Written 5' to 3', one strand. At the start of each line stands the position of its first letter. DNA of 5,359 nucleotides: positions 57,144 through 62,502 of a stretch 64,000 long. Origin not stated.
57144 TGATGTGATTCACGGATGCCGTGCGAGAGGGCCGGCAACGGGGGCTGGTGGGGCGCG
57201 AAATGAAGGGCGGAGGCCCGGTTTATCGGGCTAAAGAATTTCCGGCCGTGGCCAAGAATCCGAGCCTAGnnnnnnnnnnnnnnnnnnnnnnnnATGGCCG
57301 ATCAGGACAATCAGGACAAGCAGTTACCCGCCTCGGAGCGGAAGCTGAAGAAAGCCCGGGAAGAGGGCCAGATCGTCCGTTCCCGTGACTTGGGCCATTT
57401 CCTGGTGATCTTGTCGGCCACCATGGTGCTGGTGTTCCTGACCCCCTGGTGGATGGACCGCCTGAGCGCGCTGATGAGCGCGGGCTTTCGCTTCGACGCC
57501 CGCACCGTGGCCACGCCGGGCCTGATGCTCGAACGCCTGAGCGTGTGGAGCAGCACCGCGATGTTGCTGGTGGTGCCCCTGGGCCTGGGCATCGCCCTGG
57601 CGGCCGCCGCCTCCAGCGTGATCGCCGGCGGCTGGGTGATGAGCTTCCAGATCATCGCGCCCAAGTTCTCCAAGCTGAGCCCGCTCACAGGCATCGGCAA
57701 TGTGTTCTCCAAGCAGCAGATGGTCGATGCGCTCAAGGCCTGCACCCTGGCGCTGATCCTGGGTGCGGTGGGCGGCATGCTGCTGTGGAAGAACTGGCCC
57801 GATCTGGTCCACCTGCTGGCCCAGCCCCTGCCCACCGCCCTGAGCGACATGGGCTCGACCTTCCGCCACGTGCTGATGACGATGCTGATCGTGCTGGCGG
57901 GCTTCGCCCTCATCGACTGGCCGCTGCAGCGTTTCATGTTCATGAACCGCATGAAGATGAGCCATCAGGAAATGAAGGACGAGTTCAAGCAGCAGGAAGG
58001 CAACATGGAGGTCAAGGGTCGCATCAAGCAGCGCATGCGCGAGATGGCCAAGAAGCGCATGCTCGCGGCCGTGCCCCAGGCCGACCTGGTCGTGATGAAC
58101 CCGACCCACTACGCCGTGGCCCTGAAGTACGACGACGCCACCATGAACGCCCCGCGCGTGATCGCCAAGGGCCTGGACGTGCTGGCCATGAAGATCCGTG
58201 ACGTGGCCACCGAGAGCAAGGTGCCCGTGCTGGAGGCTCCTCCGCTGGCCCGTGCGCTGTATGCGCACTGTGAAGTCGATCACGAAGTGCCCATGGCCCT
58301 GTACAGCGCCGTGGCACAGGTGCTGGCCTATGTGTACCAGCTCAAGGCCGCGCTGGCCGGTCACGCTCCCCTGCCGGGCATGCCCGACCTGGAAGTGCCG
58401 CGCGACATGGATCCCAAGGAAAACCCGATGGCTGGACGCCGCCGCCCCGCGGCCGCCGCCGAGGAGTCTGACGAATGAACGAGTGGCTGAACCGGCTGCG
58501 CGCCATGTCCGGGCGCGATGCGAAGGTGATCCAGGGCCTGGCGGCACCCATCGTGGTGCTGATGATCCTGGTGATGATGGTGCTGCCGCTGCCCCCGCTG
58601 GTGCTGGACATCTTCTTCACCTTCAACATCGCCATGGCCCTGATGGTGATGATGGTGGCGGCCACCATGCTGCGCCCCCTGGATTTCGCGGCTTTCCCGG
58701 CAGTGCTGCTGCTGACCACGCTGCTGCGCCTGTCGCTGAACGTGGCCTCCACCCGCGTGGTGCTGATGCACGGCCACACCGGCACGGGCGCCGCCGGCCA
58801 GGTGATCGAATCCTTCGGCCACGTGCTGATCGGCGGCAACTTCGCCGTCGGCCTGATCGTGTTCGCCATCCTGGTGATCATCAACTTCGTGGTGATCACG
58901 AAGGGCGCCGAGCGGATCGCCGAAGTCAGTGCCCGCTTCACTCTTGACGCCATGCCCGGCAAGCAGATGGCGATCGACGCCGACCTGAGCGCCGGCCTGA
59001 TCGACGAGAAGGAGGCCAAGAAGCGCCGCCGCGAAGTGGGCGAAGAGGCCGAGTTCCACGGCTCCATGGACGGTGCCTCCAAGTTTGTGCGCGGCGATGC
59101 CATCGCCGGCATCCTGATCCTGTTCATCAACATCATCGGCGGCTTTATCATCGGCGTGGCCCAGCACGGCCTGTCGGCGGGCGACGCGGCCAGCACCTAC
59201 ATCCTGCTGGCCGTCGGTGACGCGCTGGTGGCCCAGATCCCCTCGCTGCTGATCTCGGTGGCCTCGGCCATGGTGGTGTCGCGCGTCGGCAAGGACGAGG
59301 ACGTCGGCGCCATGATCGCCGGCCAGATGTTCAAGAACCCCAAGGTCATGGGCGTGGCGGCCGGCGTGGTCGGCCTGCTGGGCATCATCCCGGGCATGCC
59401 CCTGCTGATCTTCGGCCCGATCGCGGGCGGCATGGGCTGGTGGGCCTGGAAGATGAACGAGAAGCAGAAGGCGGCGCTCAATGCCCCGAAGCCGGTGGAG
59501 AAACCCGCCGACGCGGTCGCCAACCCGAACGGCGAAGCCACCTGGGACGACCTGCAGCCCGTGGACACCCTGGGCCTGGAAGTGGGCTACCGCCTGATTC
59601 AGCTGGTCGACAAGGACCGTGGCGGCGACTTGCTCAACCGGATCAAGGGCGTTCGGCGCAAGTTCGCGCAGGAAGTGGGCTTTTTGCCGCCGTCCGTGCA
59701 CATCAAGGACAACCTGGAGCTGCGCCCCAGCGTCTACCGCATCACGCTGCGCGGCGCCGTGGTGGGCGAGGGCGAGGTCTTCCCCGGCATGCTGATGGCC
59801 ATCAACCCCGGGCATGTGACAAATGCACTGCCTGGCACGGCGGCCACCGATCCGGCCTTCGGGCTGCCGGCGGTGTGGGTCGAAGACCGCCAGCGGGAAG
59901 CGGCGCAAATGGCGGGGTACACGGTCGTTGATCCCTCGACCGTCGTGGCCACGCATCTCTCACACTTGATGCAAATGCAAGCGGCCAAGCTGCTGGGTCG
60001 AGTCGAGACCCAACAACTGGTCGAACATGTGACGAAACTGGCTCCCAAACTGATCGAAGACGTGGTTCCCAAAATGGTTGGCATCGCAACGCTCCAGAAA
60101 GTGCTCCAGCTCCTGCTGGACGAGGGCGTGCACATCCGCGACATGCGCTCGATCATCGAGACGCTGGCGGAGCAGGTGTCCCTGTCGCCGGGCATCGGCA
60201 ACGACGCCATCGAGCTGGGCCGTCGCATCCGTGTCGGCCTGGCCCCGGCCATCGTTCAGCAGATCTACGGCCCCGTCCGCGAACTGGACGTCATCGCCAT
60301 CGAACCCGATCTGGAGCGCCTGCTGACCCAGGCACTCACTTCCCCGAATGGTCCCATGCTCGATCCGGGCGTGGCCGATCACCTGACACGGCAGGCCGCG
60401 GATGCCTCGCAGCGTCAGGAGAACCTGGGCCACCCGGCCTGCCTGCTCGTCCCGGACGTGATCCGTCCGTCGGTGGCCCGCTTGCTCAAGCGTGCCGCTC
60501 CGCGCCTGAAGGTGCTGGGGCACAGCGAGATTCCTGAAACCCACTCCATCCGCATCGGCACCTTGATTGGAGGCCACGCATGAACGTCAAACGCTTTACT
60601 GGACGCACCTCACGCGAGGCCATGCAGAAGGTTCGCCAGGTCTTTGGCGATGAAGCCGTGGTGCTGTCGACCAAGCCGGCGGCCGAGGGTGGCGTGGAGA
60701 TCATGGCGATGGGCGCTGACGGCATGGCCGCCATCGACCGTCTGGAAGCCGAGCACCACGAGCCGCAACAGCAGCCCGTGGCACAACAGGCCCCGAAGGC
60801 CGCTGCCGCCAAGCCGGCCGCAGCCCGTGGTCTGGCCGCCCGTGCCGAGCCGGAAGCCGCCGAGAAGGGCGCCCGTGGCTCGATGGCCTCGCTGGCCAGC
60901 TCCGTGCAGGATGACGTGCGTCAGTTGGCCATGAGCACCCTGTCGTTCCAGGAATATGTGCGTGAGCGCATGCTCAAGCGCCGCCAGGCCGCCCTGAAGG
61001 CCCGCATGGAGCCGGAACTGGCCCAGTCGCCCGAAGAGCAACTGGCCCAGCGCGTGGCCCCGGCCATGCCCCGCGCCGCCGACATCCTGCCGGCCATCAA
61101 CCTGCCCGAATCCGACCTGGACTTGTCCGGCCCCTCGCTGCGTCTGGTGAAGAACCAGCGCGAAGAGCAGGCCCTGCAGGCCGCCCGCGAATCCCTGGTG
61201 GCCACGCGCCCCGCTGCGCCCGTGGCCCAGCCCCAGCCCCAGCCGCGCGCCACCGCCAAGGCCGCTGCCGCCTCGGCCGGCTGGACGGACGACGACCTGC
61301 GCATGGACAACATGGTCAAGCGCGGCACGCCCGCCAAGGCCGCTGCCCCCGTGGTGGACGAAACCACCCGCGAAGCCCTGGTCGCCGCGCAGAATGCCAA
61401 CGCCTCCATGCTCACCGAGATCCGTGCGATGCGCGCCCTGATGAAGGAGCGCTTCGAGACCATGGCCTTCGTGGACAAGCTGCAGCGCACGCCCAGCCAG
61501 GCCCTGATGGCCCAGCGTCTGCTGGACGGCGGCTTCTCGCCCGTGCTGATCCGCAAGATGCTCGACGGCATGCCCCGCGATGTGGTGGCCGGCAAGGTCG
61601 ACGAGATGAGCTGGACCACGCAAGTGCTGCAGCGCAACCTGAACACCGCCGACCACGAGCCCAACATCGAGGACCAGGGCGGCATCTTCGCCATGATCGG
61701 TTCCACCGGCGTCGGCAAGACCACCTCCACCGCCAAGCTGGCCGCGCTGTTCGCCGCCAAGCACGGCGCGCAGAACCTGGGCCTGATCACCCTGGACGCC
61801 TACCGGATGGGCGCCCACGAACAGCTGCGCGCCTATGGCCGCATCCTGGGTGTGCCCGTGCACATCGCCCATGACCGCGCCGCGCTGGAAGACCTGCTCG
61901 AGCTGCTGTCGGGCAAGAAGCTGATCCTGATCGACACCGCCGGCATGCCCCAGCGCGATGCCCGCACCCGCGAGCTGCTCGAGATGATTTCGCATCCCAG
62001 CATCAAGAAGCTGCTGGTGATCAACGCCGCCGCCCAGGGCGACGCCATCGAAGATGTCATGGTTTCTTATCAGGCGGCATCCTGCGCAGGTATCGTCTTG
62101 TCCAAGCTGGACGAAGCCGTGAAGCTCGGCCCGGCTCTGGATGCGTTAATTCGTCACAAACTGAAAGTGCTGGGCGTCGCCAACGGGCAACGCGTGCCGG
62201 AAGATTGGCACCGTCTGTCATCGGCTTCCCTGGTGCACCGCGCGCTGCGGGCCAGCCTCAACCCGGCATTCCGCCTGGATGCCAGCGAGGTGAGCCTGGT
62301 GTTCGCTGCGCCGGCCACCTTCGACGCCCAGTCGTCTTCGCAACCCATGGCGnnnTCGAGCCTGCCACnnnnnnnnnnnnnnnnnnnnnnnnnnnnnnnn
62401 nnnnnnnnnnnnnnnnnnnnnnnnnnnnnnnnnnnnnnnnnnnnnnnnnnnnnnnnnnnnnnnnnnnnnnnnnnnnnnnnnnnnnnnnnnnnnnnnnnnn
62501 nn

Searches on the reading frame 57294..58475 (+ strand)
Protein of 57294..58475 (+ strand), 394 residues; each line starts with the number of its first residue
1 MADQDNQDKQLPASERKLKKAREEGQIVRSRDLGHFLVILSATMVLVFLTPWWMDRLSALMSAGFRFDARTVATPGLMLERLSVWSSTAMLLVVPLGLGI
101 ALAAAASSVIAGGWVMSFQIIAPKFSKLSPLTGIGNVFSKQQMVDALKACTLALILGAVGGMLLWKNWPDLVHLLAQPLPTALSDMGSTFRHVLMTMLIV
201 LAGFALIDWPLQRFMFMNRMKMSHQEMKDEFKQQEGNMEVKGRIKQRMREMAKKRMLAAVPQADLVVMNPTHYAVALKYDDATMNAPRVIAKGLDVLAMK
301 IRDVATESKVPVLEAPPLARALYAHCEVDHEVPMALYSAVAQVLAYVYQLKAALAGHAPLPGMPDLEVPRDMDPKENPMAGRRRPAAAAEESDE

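Call 71: search_protein_families(library=pfam, proteins=[window:57294-58475:+], max_evalue=0.00001)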
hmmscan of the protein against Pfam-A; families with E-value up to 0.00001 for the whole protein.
window:57294-58475:+ (394 aa): 1 family
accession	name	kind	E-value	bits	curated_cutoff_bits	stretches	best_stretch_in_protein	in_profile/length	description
PF01312.24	Bac_export_2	-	7.1e-118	394.1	24.4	1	7-347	1-335/335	FlhB HrpN YscU SpaS Family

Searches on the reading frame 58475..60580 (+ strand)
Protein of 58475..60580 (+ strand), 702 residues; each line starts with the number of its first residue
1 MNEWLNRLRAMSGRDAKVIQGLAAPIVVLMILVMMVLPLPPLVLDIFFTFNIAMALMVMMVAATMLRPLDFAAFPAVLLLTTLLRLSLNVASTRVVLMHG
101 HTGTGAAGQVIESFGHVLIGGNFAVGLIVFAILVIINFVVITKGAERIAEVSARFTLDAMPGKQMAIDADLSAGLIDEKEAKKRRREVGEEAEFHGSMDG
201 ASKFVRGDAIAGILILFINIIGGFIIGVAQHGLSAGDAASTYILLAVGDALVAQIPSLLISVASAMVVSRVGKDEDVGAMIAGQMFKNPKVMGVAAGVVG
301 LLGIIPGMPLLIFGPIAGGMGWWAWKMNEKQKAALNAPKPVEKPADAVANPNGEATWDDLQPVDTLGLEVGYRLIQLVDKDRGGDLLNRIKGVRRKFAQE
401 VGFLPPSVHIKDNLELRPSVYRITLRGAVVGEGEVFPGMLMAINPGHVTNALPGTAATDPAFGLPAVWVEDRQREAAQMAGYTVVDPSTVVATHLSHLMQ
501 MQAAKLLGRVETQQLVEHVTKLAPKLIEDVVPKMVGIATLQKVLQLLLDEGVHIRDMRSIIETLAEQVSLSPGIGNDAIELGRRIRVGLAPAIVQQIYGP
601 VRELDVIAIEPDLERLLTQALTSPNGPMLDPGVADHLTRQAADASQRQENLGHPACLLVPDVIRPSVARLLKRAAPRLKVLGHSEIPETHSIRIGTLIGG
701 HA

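Call 71: search_protein_families(library=pfam, proteins=[window:58475-60580:+], max_evalue=0.00001)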
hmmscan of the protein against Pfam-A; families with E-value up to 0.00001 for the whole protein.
window:58475-60580:+ (702 aa): 1 family
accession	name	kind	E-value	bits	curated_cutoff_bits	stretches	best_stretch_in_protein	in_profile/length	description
PF00771.25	FHIPEP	-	4e-255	848.8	29.1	1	31-689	1-655/657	FHIPEP family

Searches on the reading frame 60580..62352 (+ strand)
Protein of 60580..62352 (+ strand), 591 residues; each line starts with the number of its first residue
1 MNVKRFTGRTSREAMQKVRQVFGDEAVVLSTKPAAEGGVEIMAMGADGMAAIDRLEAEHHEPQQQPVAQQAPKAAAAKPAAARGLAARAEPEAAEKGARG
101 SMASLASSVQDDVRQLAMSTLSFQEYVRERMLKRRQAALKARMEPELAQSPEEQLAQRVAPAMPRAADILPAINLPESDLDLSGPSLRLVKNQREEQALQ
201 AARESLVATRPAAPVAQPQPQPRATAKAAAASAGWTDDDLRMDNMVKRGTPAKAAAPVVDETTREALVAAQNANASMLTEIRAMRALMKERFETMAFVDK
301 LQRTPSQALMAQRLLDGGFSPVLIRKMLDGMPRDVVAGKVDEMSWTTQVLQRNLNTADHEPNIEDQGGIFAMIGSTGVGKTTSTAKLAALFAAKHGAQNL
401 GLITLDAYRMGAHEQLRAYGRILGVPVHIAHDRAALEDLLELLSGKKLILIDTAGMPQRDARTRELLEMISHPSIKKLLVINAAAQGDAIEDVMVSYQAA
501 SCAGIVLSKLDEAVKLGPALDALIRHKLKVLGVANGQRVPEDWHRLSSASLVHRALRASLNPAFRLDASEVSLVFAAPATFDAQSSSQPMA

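Call 71: search_protein_families(library=pfam, proteins=[window:60580-62352:+], max_evalue=0.00001)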
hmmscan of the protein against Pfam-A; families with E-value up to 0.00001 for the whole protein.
window:60580-62352:+ (591 aa): 1 family
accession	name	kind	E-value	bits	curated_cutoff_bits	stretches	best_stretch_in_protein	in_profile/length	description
PF00448.28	SRP54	-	4.1e-31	108.6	22.7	1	370-556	4-195/196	SRP54-type protein, GTPase domain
